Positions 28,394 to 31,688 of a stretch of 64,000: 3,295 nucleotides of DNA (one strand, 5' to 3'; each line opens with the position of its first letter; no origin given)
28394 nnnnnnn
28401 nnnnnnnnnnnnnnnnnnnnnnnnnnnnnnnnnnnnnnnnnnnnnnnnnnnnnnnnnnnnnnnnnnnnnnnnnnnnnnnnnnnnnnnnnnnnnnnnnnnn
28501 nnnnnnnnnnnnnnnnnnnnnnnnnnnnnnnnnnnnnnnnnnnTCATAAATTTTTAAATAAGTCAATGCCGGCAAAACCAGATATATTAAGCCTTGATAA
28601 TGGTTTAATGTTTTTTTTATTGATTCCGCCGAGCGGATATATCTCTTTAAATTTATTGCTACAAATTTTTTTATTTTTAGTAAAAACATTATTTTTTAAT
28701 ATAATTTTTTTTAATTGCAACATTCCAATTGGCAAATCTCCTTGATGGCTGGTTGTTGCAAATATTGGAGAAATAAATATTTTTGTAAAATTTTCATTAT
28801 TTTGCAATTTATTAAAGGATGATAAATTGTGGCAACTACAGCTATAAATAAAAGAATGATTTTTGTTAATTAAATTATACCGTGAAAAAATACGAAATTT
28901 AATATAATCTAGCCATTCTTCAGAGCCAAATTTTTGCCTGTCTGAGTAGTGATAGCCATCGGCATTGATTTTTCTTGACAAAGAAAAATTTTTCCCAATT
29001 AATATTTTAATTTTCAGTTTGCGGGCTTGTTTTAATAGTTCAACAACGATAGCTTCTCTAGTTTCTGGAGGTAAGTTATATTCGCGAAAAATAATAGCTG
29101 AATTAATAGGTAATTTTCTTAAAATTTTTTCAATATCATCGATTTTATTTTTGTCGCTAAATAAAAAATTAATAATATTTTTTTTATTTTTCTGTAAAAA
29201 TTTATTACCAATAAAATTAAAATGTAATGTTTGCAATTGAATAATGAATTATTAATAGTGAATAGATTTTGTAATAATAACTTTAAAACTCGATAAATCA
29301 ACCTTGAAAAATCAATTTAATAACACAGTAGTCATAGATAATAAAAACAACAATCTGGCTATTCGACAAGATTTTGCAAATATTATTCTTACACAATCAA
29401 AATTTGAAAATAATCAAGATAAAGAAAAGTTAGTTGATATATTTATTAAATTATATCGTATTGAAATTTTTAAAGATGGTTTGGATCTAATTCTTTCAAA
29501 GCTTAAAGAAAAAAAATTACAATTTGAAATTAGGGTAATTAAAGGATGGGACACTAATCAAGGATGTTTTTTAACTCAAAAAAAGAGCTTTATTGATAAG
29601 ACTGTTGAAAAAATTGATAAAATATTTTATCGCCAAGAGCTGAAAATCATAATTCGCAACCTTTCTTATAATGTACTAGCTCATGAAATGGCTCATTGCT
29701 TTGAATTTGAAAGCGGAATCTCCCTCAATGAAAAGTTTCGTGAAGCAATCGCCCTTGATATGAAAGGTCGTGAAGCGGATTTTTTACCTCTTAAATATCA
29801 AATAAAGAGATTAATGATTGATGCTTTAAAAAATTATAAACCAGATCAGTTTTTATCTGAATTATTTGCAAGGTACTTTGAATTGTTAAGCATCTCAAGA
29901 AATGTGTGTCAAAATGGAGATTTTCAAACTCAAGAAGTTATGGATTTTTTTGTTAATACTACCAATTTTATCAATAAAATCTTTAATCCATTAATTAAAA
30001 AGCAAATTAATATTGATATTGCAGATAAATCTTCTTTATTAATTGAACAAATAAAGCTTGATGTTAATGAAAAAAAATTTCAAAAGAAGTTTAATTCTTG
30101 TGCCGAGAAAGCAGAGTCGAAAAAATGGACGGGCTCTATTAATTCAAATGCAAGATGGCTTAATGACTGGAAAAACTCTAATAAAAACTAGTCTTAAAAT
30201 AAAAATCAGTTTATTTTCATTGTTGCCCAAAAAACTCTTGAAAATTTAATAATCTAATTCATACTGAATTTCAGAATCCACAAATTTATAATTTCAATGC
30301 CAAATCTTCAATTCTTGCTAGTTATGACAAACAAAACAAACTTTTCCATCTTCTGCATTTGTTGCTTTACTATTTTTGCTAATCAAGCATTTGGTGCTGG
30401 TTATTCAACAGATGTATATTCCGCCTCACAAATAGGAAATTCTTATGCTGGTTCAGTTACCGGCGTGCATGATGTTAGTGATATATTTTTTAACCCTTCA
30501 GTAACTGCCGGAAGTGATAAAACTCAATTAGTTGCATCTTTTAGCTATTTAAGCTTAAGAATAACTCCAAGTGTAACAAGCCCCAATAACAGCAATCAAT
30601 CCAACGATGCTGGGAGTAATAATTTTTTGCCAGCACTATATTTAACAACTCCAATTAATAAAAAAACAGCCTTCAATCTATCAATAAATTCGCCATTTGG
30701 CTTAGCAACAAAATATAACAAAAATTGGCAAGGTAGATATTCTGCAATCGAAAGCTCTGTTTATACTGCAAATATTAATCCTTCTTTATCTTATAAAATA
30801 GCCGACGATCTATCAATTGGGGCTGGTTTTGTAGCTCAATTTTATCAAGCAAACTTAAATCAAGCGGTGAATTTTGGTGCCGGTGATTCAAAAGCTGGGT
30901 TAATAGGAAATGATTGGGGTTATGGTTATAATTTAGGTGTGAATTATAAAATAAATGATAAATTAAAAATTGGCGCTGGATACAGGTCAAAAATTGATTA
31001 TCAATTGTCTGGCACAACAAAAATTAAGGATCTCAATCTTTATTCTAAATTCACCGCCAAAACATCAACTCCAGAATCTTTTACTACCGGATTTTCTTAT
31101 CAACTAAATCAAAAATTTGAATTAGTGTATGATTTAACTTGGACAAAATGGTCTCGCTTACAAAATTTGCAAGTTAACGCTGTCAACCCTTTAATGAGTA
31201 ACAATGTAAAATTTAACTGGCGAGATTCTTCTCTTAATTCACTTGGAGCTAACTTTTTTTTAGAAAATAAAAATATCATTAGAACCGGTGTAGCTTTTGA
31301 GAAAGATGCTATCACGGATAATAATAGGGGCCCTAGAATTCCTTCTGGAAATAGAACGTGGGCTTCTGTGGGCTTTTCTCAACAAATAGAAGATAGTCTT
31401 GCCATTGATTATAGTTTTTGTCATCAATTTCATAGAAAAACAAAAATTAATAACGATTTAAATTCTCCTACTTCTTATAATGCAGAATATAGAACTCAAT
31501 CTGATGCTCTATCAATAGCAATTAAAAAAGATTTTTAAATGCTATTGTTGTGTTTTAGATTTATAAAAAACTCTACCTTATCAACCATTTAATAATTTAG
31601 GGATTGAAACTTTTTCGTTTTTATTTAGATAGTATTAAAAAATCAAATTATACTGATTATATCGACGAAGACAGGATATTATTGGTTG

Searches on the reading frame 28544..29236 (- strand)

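Call 68: search_protein_families(library=pfam, proteins=[window:28544-29236:-], max_evalue=0.01)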
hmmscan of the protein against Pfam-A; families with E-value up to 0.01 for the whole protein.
window:28544-29236:- (230 aa): 1 family
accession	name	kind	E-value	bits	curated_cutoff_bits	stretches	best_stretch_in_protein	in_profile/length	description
PF02581.23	TMP-TENI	-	5.1e-13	49.2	27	2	132-224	99-177/180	Thiamine monophosphate synthase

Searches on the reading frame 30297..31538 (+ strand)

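Call 36: search_protein_families(library=ncbifam, proteins=[window:30297-31538:+])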
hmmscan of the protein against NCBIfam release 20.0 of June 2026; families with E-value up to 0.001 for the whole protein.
window:30297-31538:+ (413 aa): 3 families
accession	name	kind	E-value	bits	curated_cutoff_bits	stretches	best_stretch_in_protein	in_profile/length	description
NF007988.0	PRK10716.1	equivalog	9.5e-39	133.3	585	1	14-393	5-415/435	long-chain fatty acid transporter FadL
NF050080.1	pilus_FilD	exception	9.4e-08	30.8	970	0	126-187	162-220/549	putative pilus system OmpP1/FadL family transporter FilD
NF053685.1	BamG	equivalog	6.8e-05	22.1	250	1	65-367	44-354/397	BamG family beta-barrel-assembly machinery protein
